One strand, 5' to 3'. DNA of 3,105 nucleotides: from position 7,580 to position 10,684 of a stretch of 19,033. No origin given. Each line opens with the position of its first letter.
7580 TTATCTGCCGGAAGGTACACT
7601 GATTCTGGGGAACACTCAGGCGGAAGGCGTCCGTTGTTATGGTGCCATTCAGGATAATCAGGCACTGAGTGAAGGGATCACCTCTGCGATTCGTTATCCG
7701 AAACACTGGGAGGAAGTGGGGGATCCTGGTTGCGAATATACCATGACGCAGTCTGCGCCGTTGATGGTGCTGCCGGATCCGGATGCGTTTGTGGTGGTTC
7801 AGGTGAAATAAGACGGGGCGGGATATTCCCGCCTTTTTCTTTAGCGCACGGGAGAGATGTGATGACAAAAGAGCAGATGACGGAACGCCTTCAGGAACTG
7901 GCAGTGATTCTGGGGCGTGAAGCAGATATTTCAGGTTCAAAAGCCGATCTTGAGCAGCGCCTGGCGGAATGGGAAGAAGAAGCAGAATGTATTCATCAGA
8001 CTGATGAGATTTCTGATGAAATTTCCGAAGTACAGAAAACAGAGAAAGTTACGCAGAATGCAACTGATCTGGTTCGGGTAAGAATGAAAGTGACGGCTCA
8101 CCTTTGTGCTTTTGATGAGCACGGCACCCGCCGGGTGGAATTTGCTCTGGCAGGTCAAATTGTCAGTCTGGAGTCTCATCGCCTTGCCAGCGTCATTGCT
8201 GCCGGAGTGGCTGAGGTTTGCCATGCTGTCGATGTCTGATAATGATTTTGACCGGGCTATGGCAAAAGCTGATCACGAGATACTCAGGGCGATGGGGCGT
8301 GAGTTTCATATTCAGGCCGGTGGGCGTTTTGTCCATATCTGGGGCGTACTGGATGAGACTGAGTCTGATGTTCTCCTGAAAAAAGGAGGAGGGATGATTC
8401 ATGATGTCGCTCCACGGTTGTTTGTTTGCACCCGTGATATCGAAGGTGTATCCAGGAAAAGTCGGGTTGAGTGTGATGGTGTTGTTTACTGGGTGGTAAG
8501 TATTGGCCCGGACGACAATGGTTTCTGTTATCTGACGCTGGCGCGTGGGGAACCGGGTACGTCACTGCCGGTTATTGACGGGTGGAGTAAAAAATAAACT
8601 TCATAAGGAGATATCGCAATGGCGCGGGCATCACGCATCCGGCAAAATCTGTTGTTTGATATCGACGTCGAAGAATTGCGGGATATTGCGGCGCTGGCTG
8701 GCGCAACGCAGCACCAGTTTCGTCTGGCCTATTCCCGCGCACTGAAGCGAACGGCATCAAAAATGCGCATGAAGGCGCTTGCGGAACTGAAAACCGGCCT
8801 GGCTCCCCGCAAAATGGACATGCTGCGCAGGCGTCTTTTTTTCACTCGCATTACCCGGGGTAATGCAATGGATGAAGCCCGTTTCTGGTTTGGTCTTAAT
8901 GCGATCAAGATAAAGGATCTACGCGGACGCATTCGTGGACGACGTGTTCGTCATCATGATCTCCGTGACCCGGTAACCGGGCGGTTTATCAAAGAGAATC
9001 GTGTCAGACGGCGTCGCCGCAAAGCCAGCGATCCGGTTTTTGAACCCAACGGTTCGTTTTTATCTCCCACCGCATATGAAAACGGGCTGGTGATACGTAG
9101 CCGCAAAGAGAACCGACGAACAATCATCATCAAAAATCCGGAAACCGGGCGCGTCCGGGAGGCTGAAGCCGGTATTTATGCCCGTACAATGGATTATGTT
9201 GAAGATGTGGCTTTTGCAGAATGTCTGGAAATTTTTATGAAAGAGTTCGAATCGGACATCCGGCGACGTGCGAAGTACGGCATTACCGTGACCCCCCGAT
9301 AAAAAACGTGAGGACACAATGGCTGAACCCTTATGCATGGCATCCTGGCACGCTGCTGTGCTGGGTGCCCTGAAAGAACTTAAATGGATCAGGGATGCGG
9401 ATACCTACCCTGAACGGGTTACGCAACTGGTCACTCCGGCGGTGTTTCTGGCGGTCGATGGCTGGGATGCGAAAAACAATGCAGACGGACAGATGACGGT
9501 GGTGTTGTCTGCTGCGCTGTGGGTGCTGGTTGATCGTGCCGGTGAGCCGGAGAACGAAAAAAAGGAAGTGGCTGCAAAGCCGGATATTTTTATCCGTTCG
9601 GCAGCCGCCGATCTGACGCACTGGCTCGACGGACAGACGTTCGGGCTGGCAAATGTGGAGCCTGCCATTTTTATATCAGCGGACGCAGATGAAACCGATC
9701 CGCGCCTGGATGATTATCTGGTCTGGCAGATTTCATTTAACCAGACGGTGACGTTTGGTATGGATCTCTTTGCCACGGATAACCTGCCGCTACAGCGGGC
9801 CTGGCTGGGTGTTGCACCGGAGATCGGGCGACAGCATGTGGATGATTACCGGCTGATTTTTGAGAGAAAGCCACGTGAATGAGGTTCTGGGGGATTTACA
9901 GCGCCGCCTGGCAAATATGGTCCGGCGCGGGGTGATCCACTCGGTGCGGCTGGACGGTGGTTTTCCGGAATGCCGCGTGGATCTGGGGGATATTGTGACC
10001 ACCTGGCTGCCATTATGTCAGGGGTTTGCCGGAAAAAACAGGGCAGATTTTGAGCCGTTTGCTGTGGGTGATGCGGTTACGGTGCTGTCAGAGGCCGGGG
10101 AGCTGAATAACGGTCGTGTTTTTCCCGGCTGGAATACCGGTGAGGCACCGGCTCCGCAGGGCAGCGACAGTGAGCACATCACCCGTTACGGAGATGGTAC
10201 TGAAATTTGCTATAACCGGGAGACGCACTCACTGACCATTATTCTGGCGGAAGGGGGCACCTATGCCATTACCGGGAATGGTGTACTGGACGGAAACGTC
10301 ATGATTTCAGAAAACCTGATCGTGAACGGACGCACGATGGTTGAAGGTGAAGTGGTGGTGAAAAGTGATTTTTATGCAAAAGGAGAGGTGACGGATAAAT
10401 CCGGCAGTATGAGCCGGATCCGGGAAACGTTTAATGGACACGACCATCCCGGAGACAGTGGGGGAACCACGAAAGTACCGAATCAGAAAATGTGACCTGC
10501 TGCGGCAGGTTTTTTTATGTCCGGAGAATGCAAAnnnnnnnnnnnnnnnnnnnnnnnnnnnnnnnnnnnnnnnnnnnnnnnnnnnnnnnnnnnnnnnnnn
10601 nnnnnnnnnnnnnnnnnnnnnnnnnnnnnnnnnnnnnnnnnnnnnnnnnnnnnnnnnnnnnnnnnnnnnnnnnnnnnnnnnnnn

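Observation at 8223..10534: Mosaic junction: a lambda-type head module runs straight into a P2/Mu-type contractile tail module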

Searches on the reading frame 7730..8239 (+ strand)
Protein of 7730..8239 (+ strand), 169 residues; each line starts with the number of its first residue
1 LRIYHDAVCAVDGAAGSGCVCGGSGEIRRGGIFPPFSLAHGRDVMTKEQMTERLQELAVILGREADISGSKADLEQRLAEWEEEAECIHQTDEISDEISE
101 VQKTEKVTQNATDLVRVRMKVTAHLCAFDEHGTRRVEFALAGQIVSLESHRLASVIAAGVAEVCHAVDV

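Call 7: search_protein_families(library=pfam, proteins=[window:7730-8239:+], max_evalue=0.1)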
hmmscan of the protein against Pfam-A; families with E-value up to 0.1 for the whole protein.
window:7730-8239:+ (169 aa): 2 families
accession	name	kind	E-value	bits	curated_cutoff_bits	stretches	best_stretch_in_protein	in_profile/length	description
PF14000.11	Packaging_FI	-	2.4e-15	57.6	27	1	46-161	1-131/131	DNA packaging protein FI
PF02037.33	SAP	-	0.0091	16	23.9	1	66-82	20-36/37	SAP domain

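Call 8: search_protein_families(library=phrogs, proteins=[window:7730-8239:+], max_evalue=0.01)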
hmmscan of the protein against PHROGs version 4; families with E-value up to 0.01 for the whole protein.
window:7730-8239:+ (169 aa): 3 families
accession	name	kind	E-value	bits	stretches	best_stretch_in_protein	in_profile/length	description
phrog_2353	-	head and packaging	6.6e-61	207.4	1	1-163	317-478/481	major head protein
phrog_92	-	head and packaging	2e-31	109.9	1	45-163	2-127/128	DNA packaging chaperone FI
phrog_15460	-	head and packaging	9.2e-14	52.7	1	44-109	1-70/80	terminase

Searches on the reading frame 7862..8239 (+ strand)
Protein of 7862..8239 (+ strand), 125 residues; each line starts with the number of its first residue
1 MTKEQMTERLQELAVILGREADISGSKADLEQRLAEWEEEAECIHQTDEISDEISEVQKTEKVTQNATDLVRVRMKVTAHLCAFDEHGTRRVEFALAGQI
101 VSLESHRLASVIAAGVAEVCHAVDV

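Call 64: search_dna_similar(query=window:7862-8239:+, collection=phages, mode=protein, max_rows=15, max_evalue=0.001)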
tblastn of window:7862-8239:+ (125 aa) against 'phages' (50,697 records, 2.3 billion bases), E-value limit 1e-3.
Records with a match: 19; places in all: 19; records where one place covers at least 80% of the query: 19.
Best place of each record, by identity: <60% 19.
By first word of the organism name: Escherichia 18; Phage 1.
By host as written in the record: - 6; Escherichia coli 4; Escherichia coli C 4; Escherichia coli ECOR13 2; Escherichia coli str. K-12 substr. MG1655 2; Salmonella typhimurium LT2 1.
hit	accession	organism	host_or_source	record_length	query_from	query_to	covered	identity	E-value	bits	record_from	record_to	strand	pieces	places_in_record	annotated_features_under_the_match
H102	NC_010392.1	Phage Gifsy-1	Salmonella typhimurium LT2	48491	2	116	92%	38.3%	8e-10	61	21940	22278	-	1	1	bacteriophage accessory DNA packaging protein; Lambda FI homolog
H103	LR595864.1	Escherichia phage 4A7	-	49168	2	117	93%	36.4%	1e-7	54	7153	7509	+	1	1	hypothetical protein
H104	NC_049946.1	Escherichia phage 4A7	-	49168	2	117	93%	36.4%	1e-7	54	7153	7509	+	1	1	DNA packaging chaperone FI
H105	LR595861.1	Escherichia virus Lambda_4C10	-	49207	2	117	93%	36.4%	1e-7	54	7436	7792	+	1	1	Phage DNA-packaging protein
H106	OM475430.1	Escherichia phage 3W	Escherichia coli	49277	2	117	93%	36.4%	1e-7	54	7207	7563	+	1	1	DNA packaging protein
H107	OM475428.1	Escherichia phage 1W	Escherichia coli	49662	2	117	93%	36.4%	1e-7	54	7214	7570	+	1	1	DNA packaging protein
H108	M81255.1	Escherichia phage 21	-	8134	2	117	93%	36.4%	1e-7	54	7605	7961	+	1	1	ORF1 | 8: ribosome_binding_site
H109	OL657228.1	Escherichia phage 21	Escherichia coli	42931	2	117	93%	36.4%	1e-7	54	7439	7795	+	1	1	DNA packaging protein | ribosome_binding_site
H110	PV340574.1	Escherichia phage PhiR63_2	Escherichia coli ECOR13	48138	2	117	93%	36.4%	1e-7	54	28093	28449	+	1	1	DNA packaging protein FI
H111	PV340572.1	Escherichia phage PhiR57_1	Escherichia coli ECOR13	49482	2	117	93%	36.4%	1e-7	54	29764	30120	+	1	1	DNA packaging protein FI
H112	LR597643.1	Escherichia phage ev017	-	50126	2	117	93%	36.4%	1e-7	54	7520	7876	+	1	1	Phage DNA-packaging protein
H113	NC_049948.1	Escherichia phage ev017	-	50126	2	117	93%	36.4%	1e-7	54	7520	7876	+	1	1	DNA packaging chaperone FI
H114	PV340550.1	Escherichia phage PhiR12_2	Escherichia coli str. K-12 substr. ...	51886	2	119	94%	35.5%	6e-7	52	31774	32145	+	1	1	DNA packaging protein FI | head-tail joining protein FII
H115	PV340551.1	Escherichia phage PhiR12_2_star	Escherichia coli C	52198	2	119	94%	35.5%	6e-7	52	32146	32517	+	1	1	DNA packaging protein FI | head-tail joining protein FII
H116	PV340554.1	Escherichia phage PhiR12_5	Escherichia coli C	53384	2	119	94%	35.5%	6e-7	52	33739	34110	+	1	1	DNA packaging protein FI | head-tail joining protein FII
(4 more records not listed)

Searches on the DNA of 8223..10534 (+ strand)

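Call 10: search_dna_similar(query=window:8223-10534:+, collection=ecoli_genomes, mode=near, max_rows=10)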
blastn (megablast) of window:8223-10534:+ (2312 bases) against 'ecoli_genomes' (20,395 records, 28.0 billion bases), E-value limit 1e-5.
Records with a match: 9; places in all: 10; records where one place covers at least 80% of the query: 8.
Genomes with a match: 9 of 5426; with a place that covers at least 80% of the query: 8. Places per genome that has any: lowest 1, median 1, highest 2. On chromosomes: 10 places; on plasmids: 0.
Best place of each record, by identity: 95-99% 1; 90-95% 7; 60-80% 1.
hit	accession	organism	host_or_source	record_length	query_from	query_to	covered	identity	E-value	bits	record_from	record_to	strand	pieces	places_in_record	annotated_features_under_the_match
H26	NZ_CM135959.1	Escherichia coli strain NY1601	Chicken feces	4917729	1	2312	100%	95.2%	0e+0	3655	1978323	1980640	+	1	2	hypothetical protein (x2) | phage baseplate assembly protein V | head-tail joining protein | gpFI: DNA-packaging protein FI | phage tail sheath C-terminal domain-containing protein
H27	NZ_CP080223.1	Escherichia coli O141:H4 strain P13-6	Sus scrofa domesticus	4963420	1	2312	100%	94.6%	0e+0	3578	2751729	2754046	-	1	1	hypothetical protein (x2) | phage baseplate assembly protein V | head-tail joining protein | gpFI: DNA-packaging protein FI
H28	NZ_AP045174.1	Escherichia coli strain JNEC-KY178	Homo sapiens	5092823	1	2312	100%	94.6%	0e+0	3578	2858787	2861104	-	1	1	hypothetical protein (x2) | phage baseplate assembly protein V | head-tail joining protein | gpFI: DNA-packaging protein FI | phage tail sheath C-terminal domain-containing protein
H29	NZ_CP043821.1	Escherichia coli strain RM10740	Feral pig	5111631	1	2312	100%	94.5%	0e+0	3572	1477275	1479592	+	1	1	hypothetical protein (x2) | phage baseplate assembly protein V | head-tail joining protein | gpFI: DNA-packaging protein FI | phage tail sheath C-terminal domain-containing protein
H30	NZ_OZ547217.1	Escherichia coli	Homo sapiens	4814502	1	2312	100%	94.3%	0e+0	3544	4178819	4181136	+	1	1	hypothetical protein (x2) | phage baseplate assembly protein V | head-tail joining protein | gpFI: DNA-packaging protein FI | phage tail sheath C-terminal domain-containing protein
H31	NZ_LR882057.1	Escherichia coli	Gallus gallus domesticus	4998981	361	2312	84%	94.9%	0e+0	3057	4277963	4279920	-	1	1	hypothetical protein (x2) | phage baseplate assembly protein V | head-tail joining protein | phage tail sheath C-terminal domain-containing protein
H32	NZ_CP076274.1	Escherichia coli strain P393-F10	Homo sapiens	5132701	361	2312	84%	94.8%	0e+0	3044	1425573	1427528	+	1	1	hypothetical protein (x2) | phage baseplate assembly protein V | head-tail joining protein | phage tail sheath C-terminal domain-containing protein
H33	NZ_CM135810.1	Escherichia coli strain WGI31CT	green ice lettuce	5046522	361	2312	84%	94.3%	0e+0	2994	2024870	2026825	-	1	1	hypothetical protein (x2) | phage baseplate assembly protein V | head-tail joining protein | phage tail sheath C-terminal domain-containing protein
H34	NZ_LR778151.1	Escherichia coli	water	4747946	2157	2306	6%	79.5%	2e-18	104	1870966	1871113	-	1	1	phage baseplate assembly protein V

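Call 66: get_annotated_region(hit=H26, flank=20000)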
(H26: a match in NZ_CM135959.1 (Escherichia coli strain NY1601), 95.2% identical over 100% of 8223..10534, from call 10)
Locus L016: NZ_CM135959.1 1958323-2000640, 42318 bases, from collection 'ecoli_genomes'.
description: Escherichia coli strain NY1601 chromosome, whole genome shotgun sequence
organism: Escherichia coli strain NY1601 (NCBI taxid 562)
replicon: chromosome; assembly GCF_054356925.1
host: -; source: Chicken feces; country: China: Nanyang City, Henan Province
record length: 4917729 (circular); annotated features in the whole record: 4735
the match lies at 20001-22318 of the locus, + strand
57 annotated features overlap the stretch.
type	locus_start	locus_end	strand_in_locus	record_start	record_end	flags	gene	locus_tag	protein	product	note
CDS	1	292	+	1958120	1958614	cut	-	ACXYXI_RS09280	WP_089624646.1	TRM11 family methyltransferase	-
CDS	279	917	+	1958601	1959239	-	-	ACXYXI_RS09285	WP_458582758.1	ead/Ea22-like family protein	-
CDS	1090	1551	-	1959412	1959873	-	-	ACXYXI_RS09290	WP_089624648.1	hypothetical protein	-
CDS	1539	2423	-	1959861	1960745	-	-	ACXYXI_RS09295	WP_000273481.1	hypothetical protein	-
CDS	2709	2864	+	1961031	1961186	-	hokD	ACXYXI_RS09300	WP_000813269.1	type I toxin-antitoxin system toxin HokD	-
CDS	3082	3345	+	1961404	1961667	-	-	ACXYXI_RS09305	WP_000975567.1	hypothetical protein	-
CDS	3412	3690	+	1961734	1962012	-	-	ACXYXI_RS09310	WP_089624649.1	hypothetical protein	-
CDS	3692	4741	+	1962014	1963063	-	-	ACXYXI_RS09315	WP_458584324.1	DUF968 domain-containing protein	-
CDS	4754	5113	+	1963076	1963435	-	-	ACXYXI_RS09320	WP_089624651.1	RusA family crossover junction endodeoxyribonuclease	-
CDS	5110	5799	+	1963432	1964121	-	-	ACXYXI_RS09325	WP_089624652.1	bacteriophage antitermination protein Q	-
CDS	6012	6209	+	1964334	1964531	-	-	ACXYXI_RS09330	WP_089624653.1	TrmB family transcriptional regulator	-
CDS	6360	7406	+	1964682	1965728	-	-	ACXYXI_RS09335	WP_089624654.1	DNA-methyltransferase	-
tRNA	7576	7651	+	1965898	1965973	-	-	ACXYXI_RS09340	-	tRNA-Thr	-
tRNA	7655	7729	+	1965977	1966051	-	-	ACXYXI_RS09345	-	tRNA-Gly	-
CDS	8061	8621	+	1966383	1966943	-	-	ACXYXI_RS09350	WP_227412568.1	hypothetical protein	-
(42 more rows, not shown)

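Call 77: get_annotated_region(hit=H32, flank=11000)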
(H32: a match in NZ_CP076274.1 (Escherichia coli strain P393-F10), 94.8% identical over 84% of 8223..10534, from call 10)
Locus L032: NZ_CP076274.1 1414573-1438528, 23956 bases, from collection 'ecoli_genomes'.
description: Escherichia coli strain P393-F10 chromosome, complete genome
organism: Escherichia coli strain P393-F10 (NCBI taxid 562)
replicon: chromosome; assembly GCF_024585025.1
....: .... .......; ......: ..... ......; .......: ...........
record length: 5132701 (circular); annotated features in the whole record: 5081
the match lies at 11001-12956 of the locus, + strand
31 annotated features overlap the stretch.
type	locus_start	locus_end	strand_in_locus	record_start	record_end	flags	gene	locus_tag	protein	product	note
CDS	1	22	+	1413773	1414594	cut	-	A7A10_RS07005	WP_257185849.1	antitermination protein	-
CDS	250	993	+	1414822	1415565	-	-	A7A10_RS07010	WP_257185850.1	helix-turn-helix domain-containing protein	-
CDS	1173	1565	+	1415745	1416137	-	-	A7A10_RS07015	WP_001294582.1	putative holin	-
CDS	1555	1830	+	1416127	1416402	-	-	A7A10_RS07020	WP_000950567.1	phage holin family protein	-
CDS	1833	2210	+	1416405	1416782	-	-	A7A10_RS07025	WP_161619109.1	M15 family metallopeptidase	-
CDS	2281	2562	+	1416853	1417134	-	-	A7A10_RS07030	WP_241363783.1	hypothetical protein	-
CDS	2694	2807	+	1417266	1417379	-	-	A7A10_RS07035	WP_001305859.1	hypothetical protein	-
CDS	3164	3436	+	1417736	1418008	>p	-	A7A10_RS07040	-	hypothetical protein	incomplete; partial in the middle of a contig; missing C-terminus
CDS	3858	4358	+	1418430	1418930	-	-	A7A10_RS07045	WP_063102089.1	DUF1441 family protein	-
CDS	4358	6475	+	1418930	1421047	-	-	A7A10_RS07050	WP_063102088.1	phage terminase large subunit family protein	-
CDS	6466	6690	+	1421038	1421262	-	-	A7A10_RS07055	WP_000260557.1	hypothetical protein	-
CDS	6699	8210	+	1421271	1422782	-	-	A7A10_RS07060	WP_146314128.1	phage portal protein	-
CDS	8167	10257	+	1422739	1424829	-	-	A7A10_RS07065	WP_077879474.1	ClpP-like prohead protease/major capsid protein fusion protein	-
CDS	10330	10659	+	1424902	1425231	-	-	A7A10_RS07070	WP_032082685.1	DUF2190 family protein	-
CDS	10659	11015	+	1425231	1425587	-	-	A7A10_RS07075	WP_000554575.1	head-tail joining protein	-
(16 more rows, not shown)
